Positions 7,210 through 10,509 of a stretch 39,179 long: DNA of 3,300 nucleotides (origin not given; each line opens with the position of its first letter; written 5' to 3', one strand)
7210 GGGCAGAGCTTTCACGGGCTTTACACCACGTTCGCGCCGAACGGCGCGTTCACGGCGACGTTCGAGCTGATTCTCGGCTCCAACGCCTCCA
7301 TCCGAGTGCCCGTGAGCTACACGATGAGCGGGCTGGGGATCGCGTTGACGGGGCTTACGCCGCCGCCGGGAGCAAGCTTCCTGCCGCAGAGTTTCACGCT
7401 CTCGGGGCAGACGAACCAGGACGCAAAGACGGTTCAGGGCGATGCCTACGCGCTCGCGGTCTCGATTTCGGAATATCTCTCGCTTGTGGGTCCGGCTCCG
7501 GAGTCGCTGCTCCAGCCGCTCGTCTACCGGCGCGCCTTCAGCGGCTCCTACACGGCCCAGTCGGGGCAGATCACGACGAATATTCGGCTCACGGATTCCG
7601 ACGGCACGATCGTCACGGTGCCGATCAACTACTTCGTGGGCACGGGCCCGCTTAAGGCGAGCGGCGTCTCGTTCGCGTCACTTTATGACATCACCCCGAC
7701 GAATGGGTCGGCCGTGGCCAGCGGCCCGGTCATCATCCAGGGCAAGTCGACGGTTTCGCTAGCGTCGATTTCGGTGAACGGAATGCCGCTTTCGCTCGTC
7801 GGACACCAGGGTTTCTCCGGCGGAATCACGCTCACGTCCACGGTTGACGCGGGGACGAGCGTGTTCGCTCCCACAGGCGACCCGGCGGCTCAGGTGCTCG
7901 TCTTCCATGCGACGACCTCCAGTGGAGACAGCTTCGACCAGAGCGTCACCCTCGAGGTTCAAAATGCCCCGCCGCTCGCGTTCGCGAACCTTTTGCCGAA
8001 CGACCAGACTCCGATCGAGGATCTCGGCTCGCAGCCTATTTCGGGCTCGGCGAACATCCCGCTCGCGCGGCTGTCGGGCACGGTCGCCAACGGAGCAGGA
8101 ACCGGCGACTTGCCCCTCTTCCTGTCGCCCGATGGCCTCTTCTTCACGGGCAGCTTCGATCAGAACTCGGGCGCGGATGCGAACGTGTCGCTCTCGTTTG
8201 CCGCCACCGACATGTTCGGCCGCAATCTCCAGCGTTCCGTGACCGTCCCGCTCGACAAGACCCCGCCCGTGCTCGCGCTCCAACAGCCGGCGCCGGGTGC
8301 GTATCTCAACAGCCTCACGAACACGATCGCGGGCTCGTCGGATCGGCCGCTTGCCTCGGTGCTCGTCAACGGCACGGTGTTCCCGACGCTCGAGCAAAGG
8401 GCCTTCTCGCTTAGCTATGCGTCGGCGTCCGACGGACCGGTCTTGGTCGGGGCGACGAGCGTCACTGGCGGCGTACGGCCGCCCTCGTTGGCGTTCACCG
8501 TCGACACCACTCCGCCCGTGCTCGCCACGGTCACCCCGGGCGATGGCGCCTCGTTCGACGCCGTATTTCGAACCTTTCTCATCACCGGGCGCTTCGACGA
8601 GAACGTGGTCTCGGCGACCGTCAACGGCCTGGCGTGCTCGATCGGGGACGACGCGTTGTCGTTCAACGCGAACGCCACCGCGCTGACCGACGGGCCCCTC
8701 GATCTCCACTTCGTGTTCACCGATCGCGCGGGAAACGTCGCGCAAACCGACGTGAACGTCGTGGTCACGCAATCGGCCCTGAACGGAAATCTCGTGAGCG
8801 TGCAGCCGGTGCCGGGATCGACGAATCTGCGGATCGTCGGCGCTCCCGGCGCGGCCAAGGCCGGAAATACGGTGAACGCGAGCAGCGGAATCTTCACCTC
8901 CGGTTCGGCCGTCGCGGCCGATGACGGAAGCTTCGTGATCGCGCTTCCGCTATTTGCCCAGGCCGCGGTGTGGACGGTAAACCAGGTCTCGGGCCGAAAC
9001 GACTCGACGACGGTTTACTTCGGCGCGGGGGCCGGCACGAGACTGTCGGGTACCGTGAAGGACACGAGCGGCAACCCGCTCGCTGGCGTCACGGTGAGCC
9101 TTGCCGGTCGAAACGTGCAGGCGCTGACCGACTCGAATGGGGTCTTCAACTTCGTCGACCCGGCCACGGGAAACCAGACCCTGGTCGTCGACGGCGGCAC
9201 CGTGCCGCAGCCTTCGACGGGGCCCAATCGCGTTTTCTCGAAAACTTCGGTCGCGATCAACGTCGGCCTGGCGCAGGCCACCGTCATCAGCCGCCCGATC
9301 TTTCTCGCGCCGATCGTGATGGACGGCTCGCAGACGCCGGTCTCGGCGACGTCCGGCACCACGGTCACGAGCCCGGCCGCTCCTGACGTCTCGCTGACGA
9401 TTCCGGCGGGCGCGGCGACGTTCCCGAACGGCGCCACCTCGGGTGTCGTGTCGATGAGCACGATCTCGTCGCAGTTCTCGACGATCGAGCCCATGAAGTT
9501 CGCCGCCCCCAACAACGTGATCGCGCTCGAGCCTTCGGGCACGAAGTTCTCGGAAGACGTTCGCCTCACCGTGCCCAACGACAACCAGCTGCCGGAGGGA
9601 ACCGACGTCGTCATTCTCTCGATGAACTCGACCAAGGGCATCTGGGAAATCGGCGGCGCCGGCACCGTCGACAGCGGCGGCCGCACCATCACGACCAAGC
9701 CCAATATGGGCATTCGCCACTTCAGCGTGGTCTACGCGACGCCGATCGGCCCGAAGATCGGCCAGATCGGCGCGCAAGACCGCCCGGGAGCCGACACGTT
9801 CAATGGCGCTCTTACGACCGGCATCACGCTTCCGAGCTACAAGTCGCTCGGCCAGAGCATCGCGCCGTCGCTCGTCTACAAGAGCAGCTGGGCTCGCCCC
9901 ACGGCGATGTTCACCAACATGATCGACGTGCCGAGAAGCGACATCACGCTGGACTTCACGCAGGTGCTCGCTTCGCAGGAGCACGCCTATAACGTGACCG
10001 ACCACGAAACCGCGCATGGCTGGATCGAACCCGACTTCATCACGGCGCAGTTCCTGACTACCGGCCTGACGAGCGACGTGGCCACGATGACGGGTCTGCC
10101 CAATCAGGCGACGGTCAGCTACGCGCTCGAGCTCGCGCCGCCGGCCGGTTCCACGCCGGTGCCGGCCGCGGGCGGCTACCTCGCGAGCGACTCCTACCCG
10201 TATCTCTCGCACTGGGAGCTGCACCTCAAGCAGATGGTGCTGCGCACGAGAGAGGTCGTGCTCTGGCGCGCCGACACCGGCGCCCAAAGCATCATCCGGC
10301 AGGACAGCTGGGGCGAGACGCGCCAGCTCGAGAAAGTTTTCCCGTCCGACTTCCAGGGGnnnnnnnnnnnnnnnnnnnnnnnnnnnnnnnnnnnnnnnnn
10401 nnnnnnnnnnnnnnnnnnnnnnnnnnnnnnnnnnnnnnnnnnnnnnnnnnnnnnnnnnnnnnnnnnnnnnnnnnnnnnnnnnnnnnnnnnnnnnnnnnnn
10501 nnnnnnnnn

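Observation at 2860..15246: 4,100-aa bacterial RHS protein with a teneurin-like domain order on a ~16-module Ig stalk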

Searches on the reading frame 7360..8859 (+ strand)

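Call 8: search_protein_families(library=pfam, proteins=[window:7360-8859:+], max_evalue=1)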
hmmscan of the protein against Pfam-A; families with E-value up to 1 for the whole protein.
window:7360-8859:+ (500 aa): 5 families
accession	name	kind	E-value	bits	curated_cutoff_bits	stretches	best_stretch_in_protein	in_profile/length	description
PF09136.16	Glucodextran_B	-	3.4e-07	30.5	27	2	386-469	1-81/83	Glucodextranase, domain B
PF13750.12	Big_3_3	-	0.006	16.7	27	1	265-328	6-77/157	Bacterial Ig-like domain (group 3)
PF19077.6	Big_13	-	0.013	16.4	27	1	430-469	61-100/102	Bacterial Ig-like domain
PF13205.12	Big_5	-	0.098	13.8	23.6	1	382-423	1-40/105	Bacterial Ig-like domain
PF12245.14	Big_3_2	-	0.18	12.4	23.3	0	444-470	94-120/122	Bacterial Ig-like domain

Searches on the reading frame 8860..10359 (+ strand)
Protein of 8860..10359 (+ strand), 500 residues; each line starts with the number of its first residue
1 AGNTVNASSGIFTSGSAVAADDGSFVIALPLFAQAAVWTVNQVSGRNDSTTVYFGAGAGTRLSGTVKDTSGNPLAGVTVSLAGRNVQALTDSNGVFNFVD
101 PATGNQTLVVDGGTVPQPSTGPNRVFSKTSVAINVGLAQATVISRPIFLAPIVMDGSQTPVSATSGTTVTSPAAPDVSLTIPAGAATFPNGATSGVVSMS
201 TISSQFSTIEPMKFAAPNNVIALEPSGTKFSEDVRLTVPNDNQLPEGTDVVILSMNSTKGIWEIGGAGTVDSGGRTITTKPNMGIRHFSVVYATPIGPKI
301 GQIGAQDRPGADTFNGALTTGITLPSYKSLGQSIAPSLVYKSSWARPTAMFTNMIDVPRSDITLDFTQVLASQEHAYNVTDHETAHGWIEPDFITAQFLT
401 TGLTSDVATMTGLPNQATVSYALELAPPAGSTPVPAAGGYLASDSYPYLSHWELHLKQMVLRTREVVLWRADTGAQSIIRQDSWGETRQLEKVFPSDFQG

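Call 8: search_protein_families(library=pfam, proteins=[window:8860-10359:+], max_evalue=1)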
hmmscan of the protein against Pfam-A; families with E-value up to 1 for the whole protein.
window:8860-10359:+ (500 aa): 6 families
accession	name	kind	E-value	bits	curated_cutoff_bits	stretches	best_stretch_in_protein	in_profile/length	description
PF13620.12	CarboxypepD_reg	-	5.9e-10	39.8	32.3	1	62-112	2-56/82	Carboxypeptidase regulatory-like domain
PF13715.12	CarbopepD_reg_2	-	5.6e-09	36.4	32.2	1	62-110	1-50/88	CarboxypepD_reg-like domain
PF00791.26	ZU5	-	0.0016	19.1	21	1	165-239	8-79/97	ZU5 domain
PF02369.22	Big_1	-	0.0035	17.9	34.9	1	60-96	19-62/93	Bacterial Ig-like domain (group 1)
PF25020.1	TTR_TEN1-4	-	0.013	15.8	27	1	63-102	10-51/86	Teneurin TTR-like domain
PF15976.11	CooC_C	-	0.13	12.8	29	1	64-125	21-80/93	CS1-pili formation C-terminal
